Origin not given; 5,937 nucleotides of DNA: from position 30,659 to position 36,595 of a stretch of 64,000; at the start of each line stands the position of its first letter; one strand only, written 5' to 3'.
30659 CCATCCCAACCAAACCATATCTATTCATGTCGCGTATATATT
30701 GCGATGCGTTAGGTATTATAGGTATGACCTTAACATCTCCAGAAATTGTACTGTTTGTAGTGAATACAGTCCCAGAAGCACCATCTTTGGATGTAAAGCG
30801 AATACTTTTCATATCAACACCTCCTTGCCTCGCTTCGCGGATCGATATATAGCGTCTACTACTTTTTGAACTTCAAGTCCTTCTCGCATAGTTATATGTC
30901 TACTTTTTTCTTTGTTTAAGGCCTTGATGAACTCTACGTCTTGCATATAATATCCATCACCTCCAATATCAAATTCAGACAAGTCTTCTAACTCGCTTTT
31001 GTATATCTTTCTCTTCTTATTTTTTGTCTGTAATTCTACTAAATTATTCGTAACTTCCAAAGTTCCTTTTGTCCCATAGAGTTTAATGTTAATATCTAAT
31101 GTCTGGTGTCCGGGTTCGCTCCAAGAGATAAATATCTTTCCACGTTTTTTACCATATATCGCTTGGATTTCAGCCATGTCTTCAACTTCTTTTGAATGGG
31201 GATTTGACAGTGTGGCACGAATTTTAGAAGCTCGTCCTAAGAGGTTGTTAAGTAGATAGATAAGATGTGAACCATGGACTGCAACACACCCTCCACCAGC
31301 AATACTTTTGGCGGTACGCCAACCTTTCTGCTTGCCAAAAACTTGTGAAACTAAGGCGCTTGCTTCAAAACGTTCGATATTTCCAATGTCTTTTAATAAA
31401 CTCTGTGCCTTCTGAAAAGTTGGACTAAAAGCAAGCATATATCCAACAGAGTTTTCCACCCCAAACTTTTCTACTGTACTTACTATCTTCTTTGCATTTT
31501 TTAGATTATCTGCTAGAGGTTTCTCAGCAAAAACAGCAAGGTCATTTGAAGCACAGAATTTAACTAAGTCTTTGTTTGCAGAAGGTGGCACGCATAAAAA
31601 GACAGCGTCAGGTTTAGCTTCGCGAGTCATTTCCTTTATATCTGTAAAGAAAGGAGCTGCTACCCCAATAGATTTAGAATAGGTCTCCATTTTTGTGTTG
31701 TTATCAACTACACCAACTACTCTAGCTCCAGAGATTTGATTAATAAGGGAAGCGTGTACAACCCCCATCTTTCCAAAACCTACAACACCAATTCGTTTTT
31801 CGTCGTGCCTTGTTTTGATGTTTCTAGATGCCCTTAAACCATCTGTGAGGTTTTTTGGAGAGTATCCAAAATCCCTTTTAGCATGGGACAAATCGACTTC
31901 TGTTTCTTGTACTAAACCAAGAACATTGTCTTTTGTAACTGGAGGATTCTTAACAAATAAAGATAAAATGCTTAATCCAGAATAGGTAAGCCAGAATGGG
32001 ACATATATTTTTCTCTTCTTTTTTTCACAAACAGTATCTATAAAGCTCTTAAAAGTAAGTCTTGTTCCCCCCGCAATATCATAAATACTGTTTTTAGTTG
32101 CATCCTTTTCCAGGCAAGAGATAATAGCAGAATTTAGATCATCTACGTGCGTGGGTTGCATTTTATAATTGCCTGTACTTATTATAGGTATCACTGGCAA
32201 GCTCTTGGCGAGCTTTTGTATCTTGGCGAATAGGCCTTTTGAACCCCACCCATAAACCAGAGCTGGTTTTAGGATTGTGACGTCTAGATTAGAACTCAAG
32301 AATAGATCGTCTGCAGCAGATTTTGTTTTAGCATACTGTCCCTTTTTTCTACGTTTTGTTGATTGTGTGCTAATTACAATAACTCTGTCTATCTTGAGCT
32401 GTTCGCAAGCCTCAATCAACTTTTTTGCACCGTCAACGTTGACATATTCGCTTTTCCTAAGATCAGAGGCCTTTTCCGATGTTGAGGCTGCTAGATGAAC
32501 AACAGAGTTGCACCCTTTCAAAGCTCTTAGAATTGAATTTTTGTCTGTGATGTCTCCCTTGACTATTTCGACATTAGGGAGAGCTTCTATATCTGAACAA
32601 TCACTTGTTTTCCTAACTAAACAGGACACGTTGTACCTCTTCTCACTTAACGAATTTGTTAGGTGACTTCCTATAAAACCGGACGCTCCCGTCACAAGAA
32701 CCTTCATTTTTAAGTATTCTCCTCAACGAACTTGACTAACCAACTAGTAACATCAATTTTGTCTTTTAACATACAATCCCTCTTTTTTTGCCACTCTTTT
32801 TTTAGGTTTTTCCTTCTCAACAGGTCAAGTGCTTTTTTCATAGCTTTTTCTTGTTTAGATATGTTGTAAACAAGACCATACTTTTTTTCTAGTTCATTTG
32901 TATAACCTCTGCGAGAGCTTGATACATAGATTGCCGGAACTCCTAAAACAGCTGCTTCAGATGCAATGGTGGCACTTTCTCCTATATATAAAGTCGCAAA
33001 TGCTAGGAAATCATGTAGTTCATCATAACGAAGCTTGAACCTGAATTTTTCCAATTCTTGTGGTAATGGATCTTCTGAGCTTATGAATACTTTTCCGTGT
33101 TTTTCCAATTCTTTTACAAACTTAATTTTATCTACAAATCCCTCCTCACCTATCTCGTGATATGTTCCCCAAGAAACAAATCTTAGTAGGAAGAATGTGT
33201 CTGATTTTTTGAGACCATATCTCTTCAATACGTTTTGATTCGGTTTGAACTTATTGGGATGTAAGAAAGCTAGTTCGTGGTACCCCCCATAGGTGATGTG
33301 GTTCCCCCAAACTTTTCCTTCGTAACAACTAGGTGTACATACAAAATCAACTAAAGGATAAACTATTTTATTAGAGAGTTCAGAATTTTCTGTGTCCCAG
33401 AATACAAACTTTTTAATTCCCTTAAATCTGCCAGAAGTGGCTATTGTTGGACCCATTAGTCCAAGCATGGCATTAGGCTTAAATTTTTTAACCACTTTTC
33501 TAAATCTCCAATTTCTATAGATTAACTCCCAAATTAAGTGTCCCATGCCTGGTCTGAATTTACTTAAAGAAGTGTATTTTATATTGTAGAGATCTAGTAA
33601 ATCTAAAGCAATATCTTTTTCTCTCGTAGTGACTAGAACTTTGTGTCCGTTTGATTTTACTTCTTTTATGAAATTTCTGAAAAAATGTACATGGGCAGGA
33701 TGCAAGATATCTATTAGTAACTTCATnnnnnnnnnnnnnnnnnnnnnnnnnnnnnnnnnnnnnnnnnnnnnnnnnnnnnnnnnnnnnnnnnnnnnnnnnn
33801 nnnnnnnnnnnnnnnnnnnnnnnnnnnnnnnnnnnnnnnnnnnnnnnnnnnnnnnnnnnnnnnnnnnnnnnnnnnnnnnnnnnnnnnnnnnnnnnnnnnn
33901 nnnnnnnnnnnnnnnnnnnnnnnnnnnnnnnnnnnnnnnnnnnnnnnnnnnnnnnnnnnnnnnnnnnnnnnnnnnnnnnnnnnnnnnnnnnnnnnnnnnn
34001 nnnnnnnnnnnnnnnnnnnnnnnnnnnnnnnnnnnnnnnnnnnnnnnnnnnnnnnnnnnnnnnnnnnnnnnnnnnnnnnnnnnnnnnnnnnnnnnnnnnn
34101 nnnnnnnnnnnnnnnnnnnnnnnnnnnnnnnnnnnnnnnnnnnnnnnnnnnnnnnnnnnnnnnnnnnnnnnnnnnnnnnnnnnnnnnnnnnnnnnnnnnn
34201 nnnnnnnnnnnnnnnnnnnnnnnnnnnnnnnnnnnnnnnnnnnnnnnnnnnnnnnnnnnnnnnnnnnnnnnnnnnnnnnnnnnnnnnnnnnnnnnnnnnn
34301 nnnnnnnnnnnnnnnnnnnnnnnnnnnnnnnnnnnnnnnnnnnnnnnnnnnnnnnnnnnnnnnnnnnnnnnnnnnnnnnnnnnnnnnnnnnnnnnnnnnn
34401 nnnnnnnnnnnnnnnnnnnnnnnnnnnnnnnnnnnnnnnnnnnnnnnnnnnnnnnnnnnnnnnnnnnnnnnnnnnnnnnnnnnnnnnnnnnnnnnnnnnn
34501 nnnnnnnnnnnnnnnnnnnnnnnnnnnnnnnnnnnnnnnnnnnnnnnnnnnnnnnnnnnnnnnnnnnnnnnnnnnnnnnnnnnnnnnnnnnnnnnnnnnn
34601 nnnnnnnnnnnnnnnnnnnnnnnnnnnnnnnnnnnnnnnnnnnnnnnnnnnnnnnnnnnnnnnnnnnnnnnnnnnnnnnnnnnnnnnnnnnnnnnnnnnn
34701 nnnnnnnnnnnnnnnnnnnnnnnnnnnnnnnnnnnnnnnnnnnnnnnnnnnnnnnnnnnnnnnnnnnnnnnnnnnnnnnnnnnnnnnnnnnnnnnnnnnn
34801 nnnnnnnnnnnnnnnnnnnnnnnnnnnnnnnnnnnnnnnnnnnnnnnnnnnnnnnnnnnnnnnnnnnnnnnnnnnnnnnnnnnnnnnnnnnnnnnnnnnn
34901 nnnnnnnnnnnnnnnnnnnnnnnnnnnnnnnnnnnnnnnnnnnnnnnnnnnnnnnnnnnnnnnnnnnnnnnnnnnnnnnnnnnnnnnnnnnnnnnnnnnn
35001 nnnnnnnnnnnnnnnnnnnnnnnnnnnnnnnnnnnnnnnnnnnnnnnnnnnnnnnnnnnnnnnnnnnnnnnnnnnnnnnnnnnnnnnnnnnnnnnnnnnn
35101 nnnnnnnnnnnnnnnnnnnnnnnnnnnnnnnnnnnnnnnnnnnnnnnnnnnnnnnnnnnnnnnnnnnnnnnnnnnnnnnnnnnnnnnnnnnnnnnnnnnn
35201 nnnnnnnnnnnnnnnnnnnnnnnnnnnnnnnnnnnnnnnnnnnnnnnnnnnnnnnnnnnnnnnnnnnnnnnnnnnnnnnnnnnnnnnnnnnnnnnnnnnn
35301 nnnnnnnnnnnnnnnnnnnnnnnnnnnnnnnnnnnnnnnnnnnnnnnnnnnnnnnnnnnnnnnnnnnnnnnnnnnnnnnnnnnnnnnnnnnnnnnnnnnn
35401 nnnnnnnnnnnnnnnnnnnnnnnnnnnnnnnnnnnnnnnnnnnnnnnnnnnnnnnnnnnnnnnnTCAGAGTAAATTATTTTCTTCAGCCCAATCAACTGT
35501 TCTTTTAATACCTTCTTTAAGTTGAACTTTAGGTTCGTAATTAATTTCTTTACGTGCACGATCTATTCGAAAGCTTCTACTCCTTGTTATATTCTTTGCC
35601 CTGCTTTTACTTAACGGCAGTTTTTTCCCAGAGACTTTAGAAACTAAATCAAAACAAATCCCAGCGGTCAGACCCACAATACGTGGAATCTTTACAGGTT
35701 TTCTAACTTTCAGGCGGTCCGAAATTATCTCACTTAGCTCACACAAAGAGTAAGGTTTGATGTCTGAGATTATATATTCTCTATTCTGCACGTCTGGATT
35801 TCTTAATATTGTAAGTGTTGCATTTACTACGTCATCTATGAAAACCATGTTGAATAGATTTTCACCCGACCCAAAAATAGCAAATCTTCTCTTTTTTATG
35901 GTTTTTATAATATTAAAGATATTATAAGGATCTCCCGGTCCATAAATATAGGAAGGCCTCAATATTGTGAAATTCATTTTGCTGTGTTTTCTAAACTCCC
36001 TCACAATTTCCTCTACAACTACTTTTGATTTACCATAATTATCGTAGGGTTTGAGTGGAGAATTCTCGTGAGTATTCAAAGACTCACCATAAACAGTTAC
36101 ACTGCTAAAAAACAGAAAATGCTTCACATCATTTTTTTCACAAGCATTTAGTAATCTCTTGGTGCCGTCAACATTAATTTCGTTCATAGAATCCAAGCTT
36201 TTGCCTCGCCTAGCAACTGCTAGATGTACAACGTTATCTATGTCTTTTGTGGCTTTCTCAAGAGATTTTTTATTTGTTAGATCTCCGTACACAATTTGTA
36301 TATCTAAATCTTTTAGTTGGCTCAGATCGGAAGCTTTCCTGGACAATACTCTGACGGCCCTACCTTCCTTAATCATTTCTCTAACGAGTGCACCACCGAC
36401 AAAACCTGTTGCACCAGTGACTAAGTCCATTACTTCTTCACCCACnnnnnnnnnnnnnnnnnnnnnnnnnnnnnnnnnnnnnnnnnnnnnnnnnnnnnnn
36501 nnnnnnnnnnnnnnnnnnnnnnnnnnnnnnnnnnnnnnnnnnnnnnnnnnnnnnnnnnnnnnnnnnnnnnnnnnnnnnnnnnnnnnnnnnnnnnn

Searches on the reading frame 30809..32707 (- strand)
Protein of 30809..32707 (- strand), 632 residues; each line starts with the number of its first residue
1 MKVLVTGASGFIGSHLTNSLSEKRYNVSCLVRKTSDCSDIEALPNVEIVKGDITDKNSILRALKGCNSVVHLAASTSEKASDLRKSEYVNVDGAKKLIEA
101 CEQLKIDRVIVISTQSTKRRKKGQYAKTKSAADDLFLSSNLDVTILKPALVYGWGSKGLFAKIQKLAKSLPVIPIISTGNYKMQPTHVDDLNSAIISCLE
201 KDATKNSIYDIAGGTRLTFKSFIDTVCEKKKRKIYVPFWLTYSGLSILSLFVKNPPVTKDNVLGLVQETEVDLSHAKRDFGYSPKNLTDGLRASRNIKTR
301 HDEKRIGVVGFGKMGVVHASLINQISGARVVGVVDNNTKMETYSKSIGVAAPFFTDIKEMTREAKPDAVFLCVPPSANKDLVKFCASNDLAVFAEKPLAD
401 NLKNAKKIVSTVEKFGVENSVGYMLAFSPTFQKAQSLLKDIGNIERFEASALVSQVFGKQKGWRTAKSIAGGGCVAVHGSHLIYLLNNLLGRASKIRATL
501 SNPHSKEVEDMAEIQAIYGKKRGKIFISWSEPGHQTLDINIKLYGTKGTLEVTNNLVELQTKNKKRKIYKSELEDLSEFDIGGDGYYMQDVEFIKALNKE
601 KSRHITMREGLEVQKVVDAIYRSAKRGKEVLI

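Call 9: search_protein_families(library=pfam, proteins=[window:30809-32707:-], max_evalue=0.001)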
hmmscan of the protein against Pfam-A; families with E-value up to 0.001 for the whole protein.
window:30809-32707:- (632 aa): 16 families
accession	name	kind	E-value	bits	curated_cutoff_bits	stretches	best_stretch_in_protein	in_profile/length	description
PF01370.27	Epimerase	-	8.1e-29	101.2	20.9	1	3-212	1-240/240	NAD dependent epimerase/dehydratase family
PF13460.12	NAD_binding_10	-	6.6e-26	91.7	27.2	1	7-151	1-146/184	NAD(P)H-binding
PF01408.29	GFO_IDH_MocA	-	5.6e-24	85.6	24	1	305-423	2-120/120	Oxidoreductase family, NAD-binding Rossmann fold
PF01073.25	3Beta_HSD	-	1.1e-20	74.3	22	1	4-115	1-117/280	3-beta hydroxysteroid dehydrogenase/isomerase family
PF02894.22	GFO_IDH_MocA_C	-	2.5e-18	67.1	22.9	1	440-630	8-216/218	Oxidoreductase family, C-terminal alpha/beta domain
PF04321.23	RmlD_sub_bind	-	4.5e-17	62.5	27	1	1-225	1-226/287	RmlD substrate binding domain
PF16363.11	GDP_Man_Dehyd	-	1e-16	61.8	27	1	4-115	1-130/332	GDP-mannose 4,6 dehydratase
PF22725.1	GFO_IDH_MocA_C3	-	9.7e-16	58.3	27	1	432-551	2-124/124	GFO/IDH/MocA C-terminal domain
PF07993.18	NAD_binding_4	-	3.3e-13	49.8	20.1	1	5-120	1-143/258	Male sterility protein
PF05368.20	NmrA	-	4.5e-12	46.6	27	1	2-125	4-118/298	NmrA-like family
PF02719.21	Polysacc_synt_2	-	3.1e-10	40.2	20.2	1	3-140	1-153/293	Polysaccharide biosynthesis protein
PF01113.26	DapB_N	-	5e-08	33.5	25.6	0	305-390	2-92/124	Dihydrodipicolinate reductase, N-terminus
PF03435.24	Sacchrp_dh_NADP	-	8.1e-05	23.4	25.1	0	3-78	1-81/129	Saccharopine dehydrogenase NADP binding domain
PF03807.23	F420_oxidored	-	0.0001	23.3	21.6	0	305-385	1-79/94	NADP oxidoreductase coenzyme F420-dependent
PF08659.16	KR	-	0.00028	21.3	22.6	1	3-133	3-157/180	KR domain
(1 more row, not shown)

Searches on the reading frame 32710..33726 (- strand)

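Call 9: search_protein_families(library=pfam, proteins=[window:32710-33726:-], max_evalue=0.001)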
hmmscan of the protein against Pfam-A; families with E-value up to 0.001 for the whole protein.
window:32710-33726:- (338 aa): 1 family
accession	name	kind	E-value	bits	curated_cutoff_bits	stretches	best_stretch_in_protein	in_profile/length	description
PF04007.18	DUF354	-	1.8e-15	57.3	22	1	2-310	2-327/349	Protein of unknown function (DUF354)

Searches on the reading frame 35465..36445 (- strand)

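Call 9: search_protein_families(library=pfam, proteins=[window:35465-36445:-], max_evalue=0.001)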
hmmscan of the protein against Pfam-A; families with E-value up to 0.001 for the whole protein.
window:35465-36445:- (326 aa): 11 families
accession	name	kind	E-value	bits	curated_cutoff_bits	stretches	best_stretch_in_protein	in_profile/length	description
PF01370.27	Epimerase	-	3.1e-47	161.5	20.9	1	8-224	2-237/240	NAD dependent epimerase/dehydratase family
PF01073.25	3Beta_HSD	-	8.6e-37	127.1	22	1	8-250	1-273/280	3-beta hydroxysteroid dehydrogenase/isomerase family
PF16363.11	GDP_Man_Dehyd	-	1.2e-31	110.8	27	1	8-316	1-332/332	GDP-mannose 4,6 dehydratase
PF13460.12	NAD_binding_10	-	2.3e-25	90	27.2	1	11-168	1-147/184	NAD(P)H-binding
PF07993.18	NAD_binding_4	-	1.7e-20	73.7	20.1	1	9-209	1-257/258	Male sterility protein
PF05368.20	NmrA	-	6.3e-15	56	27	1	8-242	6-231/298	NmrA-like family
PF04321.23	RmlD_sub_bind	-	2.1e-14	53.7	27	1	8-180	4-164/287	RmlD substrate binding domain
PF02719.21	Polysacc_synt_2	-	2.1e-09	37.5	20.2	1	8-163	2-167/293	Polysaccharide biosynthesis protein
PF08659.16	KR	-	4.2e-08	33.8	22.6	1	8-117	4-138/180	KR domain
PF02254.24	TrkA_N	-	0.00011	22.9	23.8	1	14-77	7-68/116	TrkA-N domain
PF00106.31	adh_short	-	0.00059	19.8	26.6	0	8-70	4-72/195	short chain dehydrogenase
